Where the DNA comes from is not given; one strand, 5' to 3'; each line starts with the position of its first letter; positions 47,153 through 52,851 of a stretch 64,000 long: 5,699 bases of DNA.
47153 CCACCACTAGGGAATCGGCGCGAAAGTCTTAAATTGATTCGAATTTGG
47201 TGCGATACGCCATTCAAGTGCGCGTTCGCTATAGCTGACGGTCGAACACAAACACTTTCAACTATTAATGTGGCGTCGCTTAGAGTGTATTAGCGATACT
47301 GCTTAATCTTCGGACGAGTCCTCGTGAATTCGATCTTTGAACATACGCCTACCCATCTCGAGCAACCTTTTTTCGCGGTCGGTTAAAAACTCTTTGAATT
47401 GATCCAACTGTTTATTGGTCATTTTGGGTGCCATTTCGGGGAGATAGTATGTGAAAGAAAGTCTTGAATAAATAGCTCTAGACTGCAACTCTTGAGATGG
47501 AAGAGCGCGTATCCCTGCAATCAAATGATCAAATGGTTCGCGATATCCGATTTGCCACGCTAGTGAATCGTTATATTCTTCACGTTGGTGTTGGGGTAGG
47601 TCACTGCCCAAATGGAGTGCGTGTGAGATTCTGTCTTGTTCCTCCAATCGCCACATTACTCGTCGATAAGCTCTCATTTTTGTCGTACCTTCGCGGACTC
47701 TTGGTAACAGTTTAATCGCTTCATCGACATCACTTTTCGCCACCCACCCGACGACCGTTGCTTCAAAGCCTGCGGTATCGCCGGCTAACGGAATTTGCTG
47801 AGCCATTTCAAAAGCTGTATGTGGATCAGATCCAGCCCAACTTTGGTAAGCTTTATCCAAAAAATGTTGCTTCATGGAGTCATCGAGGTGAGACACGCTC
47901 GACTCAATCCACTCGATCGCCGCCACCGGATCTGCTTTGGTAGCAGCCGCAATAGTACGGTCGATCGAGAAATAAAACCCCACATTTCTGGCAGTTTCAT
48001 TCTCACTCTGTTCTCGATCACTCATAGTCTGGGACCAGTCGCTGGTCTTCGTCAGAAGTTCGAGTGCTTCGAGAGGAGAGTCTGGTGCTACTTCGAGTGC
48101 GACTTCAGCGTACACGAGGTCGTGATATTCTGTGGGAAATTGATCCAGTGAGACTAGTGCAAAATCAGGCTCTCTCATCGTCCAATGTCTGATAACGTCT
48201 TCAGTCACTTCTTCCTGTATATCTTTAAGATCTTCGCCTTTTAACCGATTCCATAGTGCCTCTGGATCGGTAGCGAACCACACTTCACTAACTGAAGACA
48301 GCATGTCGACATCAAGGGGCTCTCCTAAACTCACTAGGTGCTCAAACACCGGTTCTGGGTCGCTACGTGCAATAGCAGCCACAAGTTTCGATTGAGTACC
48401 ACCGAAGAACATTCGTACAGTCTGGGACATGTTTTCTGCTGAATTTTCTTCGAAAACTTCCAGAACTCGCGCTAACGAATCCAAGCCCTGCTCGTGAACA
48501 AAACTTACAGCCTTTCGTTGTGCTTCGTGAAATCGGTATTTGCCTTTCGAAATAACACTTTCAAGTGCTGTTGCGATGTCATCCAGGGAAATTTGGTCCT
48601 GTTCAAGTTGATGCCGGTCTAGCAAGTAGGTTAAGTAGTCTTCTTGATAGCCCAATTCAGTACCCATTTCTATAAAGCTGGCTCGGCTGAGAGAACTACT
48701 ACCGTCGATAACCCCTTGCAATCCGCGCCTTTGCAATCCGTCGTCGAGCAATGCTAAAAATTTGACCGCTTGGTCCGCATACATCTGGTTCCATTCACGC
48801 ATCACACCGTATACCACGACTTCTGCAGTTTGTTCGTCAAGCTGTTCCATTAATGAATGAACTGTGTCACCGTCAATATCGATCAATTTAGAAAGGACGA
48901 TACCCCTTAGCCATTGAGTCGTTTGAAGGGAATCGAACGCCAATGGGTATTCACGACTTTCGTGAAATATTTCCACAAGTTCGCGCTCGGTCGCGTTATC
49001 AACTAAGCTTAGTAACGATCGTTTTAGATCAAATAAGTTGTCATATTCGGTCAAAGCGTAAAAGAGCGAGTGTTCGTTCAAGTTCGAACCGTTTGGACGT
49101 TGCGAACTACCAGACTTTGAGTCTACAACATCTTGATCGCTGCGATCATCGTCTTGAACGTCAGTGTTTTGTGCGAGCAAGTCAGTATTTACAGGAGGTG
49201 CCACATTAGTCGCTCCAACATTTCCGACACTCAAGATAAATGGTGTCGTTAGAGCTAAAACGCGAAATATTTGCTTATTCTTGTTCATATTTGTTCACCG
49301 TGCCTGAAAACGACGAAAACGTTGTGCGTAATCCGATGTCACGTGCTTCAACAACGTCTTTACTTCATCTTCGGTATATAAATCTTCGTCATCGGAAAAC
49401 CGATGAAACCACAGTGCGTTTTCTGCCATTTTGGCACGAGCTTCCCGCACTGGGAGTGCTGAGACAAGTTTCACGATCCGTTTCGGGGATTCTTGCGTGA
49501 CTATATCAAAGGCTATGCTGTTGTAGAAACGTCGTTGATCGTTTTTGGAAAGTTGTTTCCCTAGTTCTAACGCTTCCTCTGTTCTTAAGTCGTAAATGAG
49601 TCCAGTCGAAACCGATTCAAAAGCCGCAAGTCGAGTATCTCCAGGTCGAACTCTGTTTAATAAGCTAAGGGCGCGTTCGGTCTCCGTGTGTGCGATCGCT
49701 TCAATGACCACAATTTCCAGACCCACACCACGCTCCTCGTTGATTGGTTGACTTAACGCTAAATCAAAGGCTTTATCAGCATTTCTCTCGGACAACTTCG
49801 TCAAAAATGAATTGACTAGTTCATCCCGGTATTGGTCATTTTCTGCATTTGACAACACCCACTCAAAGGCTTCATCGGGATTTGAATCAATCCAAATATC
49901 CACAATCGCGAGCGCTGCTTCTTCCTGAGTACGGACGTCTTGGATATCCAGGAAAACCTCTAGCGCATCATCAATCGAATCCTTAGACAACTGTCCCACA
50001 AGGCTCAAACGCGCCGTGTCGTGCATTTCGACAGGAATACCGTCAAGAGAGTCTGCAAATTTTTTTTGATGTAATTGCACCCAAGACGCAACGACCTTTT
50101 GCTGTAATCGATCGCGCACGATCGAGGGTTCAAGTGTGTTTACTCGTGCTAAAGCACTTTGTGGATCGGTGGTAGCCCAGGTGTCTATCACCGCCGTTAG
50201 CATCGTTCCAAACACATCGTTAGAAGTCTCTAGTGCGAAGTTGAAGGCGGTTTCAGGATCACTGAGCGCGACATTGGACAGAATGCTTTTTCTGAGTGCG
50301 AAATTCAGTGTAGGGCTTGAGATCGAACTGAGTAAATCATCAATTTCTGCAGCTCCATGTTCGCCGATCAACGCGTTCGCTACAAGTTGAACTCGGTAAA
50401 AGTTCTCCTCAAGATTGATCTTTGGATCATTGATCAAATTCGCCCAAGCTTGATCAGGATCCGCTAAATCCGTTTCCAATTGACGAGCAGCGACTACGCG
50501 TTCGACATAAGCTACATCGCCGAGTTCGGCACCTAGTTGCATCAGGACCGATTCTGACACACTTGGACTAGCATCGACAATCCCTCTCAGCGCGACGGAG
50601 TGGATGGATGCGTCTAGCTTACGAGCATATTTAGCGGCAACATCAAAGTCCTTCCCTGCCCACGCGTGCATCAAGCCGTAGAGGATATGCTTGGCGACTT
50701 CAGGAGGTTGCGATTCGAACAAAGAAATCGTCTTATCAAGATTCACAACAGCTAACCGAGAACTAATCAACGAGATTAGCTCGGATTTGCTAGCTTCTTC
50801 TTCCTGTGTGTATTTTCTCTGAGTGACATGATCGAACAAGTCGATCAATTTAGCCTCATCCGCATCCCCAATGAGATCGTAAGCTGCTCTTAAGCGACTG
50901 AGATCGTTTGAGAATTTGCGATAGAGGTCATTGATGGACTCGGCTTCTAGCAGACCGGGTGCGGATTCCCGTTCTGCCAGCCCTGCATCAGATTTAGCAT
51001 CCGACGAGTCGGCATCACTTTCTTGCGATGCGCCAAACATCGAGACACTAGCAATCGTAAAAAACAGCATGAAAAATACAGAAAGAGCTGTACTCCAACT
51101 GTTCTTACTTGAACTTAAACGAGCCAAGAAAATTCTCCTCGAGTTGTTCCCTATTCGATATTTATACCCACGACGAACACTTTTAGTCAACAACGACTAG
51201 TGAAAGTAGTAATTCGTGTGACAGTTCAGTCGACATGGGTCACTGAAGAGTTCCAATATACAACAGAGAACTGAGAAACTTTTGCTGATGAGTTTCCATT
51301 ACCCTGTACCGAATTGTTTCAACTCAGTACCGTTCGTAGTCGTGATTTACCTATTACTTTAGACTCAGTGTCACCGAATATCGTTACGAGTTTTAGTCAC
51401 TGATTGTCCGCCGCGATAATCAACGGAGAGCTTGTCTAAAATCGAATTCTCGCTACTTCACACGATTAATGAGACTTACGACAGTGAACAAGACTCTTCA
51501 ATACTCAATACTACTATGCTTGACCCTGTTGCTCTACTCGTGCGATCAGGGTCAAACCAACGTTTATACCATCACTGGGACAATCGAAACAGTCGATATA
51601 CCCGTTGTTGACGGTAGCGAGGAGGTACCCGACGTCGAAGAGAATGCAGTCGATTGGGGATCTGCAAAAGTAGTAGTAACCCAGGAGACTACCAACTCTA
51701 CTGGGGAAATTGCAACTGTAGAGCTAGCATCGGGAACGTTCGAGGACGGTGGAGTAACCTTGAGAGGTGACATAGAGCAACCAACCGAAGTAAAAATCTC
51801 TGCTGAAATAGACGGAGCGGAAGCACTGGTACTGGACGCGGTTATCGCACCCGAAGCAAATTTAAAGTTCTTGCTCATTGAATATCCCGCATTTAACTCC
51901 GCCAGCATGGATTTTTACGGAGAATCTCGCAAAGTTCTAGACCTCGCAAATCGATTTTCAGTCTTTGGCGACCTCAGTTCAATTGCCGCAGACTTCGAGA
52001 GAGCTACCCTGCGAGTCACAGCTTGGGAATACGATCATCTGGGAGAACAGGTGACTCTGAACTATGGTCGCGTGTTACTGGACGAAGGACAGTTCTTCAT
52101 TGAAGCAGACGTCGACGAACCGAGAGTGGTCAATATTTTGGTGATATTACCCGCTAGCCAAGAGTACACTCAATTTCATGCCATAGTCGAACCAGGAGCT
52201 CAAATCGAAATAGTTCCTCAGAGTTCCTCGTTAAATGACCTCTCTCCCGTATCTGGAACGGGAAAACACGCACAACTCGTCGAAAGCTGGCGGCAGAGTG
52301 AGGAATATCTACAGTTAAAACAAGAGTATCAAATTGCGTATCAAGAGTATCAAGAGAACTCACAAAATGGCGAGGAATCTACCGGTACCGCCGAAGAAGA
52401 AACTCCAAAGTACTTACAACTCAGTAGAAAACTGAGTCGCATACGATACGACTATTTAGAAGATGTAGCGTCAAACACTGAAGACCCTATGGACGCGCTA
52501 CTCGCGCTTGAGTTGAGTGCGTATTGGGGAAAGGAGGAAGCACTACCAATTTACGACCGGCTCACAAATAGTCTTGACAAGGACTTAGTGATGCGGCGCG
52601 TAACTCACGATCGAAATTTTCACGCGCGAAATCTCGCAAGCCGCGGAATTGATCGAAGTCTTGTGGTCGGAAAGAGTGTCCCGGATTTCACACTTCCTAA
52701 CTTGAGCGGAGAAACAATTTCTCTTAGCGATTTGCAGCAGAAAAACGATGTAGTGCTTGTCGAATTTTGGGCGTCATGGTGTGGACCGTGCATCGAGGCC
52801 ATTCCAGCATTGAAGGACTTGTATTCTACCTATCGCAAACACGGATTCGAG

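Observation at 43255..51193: Diverged tandem duplication of a two-gene cassette encoding four exported alpha-helical repeat proteins, inserted between pyrG and tilS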

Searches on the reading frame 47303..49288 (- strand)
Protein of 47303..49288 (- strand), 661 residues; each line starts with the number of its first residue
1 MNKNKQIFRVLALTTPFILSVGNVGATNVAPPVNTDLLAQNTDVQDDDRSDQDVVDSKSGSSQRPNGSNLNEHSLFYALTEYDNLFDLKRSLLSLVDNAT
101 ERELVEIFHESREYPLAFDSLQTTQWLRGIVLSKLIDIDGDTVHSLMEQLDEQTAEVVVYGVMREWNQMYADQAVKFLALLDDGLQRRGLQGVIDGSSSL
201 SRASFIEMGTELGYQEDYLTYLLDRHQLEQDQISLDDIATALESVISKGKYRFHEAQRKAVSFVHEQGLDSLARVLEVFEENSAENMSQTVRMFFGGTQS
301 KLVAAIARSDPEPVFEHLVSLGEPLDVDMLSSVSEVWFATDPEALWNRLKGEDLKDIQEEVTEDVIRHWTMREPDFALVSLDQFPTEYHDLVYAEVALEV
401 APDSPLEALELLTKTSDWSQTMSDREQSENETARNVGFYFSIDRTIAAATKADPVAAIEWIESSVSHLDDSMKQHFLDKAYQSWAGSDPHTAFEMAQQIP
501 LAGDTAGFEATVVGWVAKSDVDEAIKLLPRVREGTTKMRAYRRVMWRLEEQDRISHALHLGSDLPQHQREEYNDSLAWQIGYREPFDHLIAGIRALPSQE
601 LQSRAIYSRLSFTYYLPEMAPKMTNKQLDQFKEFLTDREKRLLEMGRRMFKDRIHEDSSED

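Call 6: search_protein_families(library=pfam, proteins=[window:47303-49288:-], max_evalue=1)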
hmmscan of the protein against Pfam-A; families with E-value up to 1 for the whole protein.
window:47303-49288:- (661 aa): 2 families
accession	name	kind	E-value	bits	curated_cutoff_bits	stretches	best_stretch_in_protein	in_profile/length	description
PF14775.11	NYD-SP28_assoc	-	0.14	12.7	27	0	217-244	27-54/60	Sperm tail C-terminal domain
PF01691.21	Adeno_E1B_19K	-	0.14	12.2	25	1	281-314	18-51/135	Adenovirus E1B 19K protein / small t-antigen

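Call 7: search_protein_families(library=ncbifam, proteins=[window:47303-49288:-], max_evalue=1)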
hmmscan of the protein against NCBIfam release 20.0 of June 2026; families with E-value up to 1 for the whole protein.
window:47303-49288:- (661 aa): 0 families

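Call 83: search_protein_families(library=padloc, proteins=[window:47303-49288:-], max_evalue=0.01)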
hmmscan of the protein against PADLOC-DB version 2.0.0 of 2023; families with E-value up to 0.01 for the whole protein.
window:47303-49288:- (661 aa): 0 families

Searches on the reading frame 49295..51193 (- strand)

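Call 6: search_protein_families(library=pfam, proteins=[window:49295-51193:-], max_evalue=1)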
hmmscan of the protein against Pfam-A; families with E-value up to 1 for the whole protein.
window:49295-51193:- (632 aa): 1 family
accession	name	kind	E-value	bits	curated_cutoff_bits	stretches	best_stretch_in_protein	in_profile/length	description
PF09860.14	DUF2087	-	0.16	12.6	22.4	1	603-624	26-47/69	Uncharacterized protein conserved in bacteria (DUF2087)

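Call 7: search_protein_families(library=ncbifam, proteins=[window:49295-51193:-], max_evalue=1)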
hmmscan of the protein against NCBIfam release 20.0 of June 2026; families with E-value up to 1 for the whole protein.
window:49295-51193:- (632 aa): 0 families

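Call 83: search_protein_families(library=padloc, proteins=[window:49295-51193:-], max_evalue=0.01)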
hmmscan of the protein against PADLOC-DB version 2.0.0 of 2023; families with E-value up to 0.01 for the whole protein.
window:49295-51193:- (632 aa): 0 families

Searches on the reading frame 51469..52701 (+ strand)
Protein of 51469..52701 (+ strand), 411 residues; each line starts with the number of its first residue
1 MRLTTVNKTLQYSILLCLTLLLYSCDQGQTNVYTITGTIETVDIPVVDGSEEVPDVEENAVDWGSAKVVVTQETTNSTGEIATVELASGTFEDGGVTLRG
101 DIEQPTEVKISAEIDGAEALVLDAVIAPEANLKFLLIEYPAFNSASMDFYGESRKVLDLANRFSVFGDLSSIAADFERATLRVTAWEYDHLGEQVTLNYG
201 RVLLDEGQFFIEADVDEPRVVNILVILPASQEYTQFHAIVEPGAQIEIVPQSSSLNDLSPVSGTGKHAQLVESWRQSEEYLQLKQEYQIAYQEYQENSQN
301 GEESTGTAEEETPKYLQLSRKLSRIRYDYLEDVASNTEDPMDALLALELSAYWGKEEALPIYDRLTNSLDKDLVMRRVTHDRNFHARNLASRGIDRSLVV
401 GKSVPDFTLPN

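Call 101: find_related_loci(query=A7, collection=metagenome_contigs, flank=8000)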
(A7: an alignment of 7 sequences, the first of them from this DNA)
Query A7 (411 aa) in metagenome_contigs; peptide patterns used: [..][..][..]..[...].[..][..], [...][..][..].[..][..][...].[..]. (x = any residue, [..] = any of these).
185 stretches matched a pattern, but none encodes a relative of the query by tblastn (E <= 1e-3).
